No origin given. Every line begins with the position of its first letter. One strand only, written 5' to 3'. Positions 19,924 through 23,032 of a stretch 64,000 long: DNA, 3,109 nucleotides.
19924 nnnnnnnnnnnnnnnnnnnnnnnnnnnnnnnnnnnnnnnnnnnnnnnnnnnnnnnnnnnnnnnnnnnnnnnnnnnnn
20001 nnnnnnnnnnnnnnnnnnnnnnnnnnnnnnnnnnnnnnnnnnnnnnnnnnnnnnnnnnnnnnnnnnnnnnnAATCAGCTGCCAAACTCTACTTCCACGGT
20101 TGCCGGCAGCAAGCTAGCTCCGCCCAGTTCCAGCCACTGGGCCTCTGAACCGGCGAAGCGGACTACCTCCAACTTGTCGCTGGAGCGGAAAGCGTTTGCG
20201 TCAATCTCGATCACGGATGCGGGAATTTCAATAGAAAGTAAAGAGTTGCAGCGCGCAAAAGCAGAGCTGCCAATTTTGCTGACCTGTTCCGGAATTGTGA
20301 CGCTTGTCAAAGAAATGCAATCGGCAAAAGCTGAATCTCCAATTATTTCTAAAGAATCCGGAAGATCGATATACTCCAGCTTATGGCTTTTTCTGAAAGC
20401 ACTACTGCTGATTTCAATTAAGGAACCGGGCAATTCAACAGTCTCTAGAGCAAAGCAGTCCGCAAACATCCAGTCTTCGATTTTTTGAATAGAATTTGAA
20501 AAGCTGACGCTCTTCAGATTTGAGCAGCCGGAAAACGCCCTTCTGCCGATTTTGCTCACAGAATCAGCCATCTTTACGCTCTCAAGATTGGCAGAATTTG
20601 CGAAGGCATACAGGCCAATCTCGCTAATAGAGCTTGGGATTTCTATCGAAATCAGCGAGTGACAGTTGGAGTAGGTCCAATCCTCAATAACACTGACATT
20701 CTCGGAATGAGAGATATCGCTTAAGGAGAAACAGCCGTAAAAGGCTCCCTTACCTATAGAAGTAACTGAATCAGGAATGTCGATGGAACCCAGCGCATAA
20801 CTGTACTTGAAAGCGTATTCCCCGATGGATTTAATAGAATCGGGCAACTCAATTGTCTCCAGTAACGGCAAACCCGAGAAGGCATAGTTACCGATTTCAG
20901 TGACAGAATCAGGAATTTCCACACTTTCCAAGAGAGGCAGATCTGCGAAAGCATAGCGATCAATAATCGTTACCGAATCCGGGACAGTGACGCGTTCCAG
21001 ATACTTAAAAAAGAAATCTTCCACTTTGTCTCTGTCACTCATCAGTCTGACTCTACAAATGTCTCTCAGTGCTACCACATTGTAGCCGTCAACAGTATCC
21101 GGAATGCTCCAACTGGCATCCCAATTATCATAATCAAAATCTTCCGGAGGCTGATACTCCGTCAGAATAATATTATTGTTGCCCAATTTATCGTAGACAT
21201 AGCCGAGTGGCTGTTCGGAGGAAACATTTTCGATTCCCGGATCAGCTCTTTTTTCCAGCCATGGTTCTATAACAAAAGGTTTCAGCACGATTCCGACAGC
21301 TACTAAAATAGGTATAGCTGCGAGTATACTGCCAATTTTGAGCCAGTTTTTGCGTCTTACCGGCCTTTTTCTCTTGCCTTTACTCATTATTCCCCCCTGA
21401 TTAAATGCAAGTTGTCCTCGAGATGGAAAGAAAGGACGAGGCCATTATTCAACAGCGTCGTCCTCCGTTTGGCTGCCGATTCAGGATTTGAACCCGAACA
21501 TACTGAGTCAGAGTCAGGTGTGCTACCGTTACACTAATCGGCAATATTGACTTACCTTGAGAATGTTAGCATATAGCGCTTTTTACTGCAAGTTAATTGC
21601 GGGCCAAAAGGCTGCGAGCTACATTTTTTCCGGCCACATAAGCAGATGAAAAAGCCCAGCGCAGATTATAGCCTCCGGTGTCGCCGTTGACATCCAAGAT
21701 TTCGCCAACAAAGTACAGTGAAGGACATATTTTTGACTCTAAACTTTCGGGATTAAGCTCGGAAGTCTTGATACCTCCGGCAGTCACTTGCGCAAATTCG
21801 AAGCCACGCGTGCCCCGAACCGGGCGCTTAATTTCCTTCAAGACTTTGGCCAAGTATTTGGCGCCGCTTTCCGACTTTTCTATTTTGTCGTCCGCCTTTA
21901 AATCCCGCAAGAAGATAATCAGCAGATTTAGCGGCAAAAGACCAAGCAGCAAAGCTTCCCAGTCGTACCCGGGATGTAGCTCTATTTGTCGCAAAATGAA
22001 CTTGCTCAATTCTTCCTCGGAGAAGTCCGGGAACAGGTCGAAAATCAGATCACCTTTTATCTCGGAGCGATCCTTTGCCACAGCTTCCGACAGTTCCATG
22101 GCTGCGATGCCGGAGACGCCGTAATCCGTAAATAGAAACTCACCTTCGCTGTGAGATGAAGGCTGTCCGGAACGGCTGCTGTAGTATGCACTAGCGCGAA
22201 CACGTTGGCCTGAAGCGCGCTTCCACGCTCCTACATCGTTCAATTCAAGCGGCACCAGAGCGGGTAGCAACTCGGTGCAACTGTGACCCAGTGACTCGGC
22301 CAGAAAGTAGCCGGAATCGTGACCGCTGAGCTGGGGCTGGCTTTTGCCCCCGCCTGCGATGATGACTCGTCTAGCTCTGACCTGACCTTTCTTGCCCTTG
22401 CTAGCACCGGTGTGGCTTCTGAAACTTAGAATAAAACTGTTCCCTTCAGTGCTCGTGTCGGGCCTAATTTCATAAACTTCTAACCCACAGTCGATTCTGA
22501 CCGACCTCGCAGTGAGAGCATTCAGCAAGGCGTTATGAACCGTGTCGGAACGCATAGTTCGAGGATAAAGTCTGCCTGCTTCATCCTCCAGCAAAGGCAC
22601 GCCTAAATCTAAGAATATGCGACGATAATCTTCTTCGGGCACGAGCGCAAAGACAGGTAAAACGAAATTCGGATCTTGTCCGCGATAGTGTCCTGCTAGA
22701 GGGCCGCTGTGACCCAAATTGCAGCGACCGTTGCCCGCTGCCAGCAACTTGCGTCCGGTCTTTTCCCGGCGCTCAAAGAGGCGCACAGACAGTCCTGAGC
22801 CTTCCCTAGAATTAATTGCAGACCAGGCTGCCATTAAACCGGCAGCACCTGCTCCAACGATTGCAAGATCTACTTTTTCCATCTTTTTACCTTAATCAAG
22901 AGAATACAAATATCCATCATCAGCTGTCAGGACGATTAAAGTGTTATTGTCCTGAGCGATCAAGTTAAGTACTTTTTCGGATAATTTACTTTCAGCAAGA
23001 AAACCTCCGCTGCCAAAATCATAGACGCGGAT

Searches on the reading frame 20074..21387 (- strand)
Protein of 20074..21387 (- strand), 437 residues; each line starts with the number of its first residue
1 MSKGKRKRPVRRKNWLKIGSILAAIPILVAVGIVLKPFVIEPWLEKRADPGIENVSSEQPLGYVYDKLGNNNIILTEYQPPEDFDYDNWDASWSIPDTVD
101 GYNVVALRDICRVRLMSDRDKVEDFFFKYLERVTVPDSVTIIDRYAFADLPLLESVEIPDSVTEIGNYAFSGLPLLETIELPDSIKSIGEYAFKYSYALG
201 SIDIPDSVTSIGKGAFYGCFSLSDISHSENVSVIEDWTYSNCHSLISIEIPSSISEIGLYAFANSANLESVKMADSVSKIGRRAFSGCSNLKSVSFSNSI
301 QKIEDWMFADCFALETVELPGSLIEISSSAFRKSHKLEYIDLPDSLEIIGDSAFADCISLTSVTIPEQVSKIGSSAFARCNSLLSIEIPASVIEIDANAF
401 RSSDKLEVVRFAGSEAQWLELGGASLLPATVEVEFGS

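Call 23: search_protein_families(library=ncbifam, proteins=[window:20074-21387:-], max_evalue=1e-10)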
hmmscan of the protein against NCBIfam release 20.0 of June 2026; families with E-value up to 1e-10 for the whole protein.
window:20074-21387:- (437 aa): 2 families
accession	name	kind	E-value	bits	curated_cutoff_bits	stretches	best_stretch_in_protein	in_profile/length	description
NF047961.1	adhesin_HupY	equivalog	2.8e-34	118.4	1250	2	311-416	185-288/978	leucine-rich repeat adhesin HupY/LrrG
NF045861.1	glide_Gli349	exception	6.8e-18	62.8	1750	0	292-364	2680-2750/3169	gliding machinery surface structure protein Gli349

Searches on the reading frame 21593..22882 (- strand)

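Call 23: search_protein_families(library=ncbifam, proteins=[window:21593-22882:-], max_evalue=1e-10)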
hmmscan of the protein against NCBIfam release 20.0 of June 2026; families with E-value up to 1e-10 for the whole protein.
window:21593-22882:- (429 aa): 2 families
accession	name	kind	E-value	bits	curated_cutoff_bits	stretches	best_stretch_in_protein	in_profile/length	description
TIGR00275.1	TIGR00275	subfamily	1.8e-96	323.4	183.8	1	7-419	2-401/401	aminoacetone oxidase family FAD-binding enzyme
TIGR03862.1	flavo_PP4765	subfamily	3e-29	102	242.65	1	30-423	1-373/376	TIGR03862 family flavoprotein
